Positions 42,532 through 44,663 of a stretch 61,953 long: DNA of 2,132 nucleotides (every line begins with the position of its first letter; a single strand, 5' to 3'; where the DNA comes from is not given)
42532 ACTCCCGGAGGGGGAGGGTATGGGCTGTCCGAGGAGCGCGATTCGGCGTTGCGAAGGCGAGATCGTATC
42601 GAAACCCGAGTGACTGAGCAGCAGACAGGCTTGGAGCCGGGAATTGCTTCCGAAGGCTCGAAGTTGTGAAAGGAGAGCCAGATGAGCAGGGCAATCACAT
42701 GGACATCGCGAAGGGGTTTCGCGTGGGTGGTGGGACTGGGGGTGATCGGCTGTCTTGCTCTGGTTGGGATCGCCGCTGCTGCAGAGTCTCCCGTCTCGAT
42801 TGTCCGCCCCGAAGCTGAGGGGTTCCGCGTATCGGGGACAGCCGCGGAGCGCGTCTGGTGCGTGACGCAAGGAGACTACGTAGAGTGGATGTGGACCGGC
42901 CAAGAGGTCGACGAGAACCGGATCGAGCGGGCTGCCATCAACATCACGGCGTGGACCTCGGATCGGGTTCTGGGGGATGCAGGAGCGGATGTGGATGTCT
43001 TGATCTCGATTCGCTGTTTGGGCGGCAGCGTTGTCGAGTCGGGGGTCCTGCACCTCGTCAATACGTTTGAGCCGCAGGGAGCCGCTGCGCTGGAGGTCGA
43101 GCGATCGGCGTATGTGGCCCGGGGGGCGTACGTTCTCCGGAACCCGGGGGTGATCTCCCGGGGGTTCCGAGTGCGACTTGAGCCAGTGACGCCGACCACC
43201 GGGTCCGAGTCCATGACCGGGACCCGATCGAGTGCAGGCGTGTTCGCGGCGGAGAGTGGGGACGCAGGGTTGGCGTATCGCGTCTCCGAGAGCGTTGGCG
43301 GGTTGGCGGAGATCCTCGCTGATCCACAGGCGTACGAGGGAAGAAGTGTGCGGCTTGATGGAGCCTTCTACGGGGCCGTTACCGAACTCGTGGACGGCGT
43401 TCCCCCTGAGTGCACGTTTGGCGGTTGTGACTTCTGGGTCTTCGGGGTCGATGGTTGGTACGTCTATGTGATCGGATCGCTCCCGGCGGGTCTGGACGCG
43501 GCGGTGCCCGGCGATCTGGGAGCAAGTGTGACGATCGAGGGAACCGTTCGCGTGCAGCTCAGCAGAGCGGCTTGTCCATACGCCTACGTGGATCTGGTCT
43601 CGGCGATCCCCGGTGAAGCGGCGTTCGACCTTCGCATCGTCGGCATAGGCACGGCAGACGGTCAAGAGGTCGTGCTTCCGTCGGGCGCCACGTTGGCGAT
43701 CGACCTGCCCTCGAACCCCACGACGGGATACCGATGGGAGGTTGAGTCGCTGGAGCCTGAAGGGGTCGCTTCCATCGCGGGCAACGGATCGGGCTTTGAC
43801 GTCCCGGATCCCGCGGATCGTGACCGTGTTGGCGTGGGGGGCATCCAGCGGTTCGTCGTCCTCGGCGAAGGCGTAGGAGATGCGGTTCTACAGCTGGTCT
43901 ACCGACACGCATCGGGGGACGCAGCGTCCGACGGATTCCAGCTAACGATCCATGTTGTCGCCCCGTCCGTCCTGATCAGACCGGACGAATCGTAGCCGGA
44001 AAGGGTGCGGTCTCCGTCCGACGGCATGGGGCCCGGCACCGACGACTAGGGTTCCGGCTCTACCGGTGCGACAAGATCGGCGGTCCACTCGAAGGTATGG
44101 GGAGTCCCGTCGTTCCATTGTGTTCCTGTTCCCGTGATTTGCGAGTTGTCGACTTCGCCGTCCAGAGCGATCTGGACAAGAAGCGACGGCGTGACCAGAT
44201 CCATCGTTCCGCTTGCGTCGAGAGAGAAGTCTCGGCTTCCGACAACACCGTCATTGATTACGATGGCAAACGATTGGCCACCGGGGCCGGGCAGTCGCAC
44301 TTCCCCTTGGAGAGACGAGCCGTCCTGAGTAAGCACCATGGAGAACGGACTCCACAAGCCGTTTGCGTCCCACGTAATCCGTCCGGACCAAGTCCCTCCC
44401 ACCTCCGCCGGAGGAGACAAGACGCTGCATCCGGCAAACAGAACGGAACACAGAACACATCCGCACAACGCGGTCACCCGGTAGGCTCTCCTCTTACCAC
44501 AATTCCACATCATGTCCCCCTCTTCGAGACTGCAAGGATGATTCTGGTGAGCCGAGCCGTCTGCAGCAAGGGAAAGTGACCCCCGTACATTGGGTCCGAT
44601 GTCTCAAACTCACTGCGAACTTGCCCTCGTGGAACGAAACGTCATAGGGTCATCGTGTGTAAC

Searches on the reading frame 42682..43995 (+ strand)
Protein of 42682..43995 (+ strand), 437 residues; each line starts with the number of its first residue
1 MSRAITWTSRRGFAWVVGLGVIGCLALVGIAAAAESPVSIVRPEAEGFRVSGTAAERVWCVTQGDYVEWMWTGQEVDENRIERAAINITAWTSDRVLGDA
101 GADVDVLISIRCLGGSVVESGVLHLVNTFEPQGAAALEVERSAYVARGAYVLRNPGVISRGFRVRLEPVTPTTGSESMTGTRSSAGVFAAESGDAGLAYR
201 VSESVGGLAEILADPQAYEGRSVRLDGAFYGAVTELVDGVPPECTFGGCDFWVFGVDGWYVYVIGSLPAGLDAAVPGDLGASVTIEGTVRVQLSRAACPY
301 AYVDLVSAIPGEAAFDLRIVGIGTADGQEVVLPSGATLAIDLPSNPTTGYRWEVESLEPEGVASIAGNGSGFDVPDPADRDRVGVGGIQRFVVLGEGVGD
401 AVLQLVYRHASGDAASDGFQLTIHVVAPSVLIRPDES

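Call 6: search_protein_families(library=pfam, proteins=[window:42682-43995:+], max_evalue=1)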
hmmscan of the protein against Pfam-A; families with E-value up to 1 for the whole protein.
window:42682-43995:+ (437 aa): 2 families
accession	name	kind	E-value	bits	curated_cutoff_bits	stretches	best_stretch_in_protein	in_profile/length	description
PF09394.16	Inhibitor_I42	-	6.6e-13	49.2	27.2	1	333-423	3-91/91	Chagasin family peptidase inhibitor I42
PF16432.10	DUF5029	-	0.00045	20.4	25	1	77-130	60-113/211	Domain of unknown function (DUF5029)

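Call 7: search_protein_families(library=ncbifam, proteins=[window:42682-43995:+], max_evalue=1)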
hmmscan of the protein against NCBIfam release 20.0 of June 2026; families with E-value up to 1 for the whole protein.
window:42682-43995:+ (437 aa): 1 family
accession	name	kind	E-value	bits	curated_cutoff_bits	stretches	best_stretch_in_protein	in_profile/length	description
NF041805.1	daptide_Mpa1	equivalog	0.66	9.5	40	1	20-34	28-42/44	MpaA1 family daptide-type RiPP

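Call 79: search_solved_structures(query=window:42682-43995:+, max_evalue=0.1)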
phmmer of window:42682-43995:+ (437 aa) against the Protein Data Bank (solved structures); distinct sequences matched with E-value up to 0.1: 9.
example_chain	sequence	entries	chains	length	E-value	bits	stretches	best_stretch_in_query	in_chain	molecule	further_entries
2wgn_B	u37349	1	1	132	2.7e-06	29.6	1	319-411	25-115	INHIBITOR OF CYSTEINE PEPTIDASE COMPND 3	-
2nqd_A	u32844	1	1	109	1.9e-05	26.8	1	327-425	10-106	Chagasin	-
2nnr_A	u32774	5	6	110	2e-05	26.7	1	327-425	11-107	Chagasin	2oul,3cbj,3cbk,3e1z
2fo8_A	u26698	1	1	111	2e-05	26.7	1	327-425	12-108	Chagasin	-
2h7w_A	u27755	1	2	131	0.00011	24.3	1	327-415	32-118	Chagasin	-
2c34_A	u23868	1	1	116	0.00073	21.6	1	333-424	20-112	INHIBITOR OF CYSTEINE PEPTIDASES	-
6cjz_A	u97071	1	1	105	0.0026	19.7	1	330-423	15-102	Amoebiasin-1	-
5swk_C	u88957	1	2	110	0.0097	17.9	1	330-411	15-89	De novo protein based on the inhibitor Amoebiasin-1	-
2cio_B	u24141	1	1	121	0.069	15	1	331-408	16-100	INHIBITOR OF CYSTEINE PEPTIDASE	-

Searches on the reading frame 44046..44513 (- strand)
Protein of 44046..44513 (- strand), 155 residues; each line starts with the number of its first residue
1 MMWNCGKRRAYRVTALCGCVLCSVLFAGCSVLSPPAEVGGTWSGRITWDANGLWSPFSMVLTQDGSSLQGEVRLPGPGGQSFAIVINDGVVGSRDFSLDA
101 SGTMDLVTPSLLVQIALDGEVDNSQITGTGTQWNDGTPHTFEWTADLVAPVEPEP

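Call 6: search_protein_families(library=pfam, proteins=[window:44046-44513:-], max_evalue=1)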
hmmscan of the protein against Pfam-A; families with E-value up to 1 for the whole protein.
window:44046-44513:- (155 aa): 0 families

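Call 7: search_protein_families(library=ncbifam, proteins=[window:44046-44513:-], max_evalue=1)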
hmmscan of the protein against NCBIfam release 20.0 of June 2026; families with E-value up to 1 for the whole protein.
window:44046-44513:- (155 aa): 0 families

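Call 69: find_homologous_proteins(query=window:44046-44513:-, max_evalue=0.01)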
Query window:44046-44513:- (155 aa): 4 proteins with E <= 0.01 among 49 candidates.
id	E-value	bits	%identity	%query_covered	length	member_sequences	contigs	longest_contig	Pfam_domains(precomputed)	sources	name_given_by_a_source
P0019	4.4e-91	321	93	99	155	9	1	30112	-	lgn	-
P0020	5.5e-72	259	75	99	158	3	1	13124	-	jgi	-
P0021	1.9e-67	244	75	92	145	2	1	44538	-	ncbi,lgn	-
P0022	3.4e-42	162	77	62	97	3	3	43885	-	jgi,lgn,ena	-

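Call 80: search_solved_structures(query=window:44046-44513:-, max_evalue=1)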
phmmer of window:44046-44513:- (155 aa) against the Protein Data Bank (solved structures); distinct sequences matched with E-value up to 1: 1.
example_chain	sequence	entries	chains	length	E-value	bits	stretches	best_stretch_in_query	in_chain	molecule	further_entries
4cn8_A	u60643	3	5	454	0.63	13.3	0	74-126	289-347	PROXIMAL THREAD MATRIX PROTEIN 1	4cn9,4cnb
